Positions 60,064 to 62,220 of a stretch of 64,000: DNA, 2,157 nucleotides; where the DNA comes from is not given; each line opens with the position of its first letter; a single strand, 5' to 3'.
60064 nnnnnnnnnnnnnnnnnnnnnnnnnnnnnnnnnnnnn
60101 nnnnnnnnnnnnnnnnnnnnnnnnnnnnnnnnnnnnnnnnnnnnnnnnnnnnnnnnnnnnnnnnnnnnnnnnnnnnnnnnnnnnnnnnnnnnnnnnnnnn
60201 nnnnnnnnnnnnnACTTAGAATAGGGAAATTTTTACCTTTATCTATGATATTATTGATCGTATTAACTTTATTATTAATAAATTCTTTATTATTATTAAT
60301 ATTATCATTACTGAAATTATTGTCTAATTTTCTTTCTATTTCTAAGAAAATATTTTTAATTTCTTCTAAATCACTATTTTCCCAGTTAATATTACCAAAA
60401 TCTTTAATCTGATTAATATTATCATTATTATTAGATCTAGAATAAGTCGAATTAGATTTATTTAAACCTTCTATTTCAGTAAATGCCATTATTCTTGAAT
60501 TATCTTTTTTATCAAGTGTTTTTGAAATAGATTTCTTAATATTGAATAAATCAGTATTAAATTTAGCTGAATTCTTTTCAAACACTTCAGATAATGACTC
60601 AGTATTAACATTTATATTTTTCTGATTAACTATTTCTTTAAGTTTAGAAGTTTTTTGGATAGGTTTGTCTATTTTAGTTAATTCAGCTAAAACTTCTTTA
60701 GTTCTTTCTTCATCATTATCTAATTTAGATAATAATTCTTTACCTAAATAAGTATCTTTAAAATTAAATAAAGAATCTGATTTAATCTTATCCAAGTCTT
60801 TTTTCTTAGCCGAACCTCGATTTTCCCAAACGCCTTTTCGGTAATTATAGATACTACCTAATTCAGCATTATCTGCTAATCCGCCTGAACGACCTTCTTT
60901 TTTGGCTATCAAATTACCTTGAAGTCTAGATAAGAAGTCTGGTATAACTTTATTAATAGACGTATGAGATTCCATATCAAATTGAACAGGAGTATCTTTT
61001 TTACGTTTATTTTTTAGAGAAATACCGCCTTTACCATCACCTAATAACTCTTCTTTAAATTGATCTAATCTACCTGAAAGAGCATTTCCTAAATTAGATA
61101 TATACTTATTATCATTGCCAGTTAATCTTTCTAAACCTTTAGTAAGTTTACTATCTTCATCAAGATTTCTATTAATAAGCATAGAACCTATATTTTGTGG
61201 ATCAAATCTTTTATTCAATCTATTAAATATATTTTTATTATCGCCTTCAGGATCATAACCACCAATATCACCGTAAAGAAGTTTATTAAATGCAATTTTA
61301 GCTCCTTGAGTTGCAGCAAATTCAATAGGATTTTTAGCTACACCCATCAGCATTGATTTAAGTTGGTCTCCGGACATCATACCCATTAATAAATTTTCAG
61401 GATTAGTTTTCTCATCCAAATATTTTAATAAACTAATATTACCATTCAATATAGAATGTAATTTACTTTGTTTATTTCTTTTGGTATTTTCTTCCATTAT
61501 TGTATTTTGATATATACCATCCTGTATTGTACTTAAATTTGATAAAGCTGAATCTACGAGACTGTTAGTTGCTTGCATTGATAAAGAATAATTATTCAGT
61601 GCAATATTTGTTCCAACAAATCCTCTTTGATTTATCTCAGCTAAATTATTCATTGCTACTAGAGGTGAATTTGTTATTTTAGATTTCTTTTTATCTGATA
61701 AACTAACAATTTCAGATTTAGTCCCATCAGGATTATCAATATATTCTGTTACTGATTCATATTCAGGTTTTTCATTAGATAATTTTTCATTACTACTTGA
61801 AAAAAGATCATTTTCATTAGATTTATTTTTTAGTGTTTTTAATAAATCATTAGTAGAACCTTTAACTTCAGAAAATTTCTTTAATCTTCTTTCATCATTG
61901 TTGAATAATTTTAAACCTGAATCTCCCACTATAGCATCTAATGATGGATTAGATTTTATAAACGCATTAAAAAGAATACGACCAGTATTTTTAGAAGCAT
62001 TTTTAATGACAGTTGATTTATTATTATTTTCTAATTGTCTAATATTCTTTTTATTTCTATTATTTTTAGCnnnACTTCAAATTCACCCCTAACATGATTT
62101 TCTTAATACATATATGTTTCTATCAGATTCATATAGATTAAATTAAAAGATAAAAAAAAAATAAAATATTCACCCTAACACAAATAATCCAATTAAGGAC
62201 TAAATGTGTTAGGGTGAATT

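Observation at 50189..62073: Two adjacent paralogous ~2000-aa tape-measure-like genes with different enzymatic payloads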

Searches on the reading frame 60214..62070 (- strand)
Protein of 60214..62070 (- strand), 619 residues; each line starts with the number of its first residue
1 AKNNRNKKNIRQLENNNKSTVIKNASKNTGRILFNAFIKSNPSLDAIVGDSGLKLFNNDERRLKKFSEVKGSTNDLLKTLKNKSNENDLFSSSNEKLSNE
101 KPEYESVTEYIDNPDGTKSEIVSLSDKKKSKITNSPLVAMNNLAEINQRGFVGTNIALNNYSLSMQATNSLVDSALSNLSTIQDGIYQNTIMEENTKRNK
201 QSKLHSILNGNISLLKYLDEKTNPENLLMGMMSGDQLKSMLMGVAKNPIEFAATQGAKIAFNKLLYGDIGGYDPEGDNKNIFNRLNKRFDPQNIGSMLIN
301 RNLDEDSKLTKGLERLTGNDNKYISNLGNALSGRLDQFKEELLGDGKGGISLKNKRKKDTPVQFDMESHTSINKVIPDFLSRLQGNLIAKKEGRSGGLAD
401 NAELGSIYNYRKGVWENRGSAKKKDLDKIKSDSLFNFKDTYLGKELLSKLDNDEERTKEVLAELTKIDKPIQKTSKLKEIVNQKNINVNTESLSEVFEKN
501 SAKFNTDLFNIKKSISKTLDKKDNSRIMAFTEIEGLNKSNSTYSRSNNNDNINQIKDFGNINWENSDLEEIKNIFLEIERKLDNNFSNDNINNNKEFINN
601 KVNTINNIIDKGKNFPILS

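Call 49: find_related_loci(query=window:60214-62070:-, collection=viral_contigs, flank=10000)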
Query window:60214-62070:- (619 aa) in viral_contigs; peptide patterns used: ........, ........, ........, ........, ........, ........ (x = any residue, [..] = any of these).
30 stretches matched a pattern, but none encodes a relative of the query by tblastn (E <= 1e-3).

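Call 53: search_protein_families(library=pfam, proteins=[window:60214-62070:-], max_evalue=10)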
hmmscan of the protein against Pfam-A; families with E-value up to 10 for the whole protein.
window:60214-62070:- (619 aa): 2 families
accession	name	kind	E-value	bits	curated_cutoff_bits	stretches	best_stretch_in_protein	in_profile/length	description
PF21895.1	MTHFR_C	-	0.0091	15.8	27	1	77-209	62-187/301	MTHFR, SAM-binding regulatory domain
PF14182.11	YgaB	-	8.7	7.3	27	1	449-500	18-66/77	YgaB-like protein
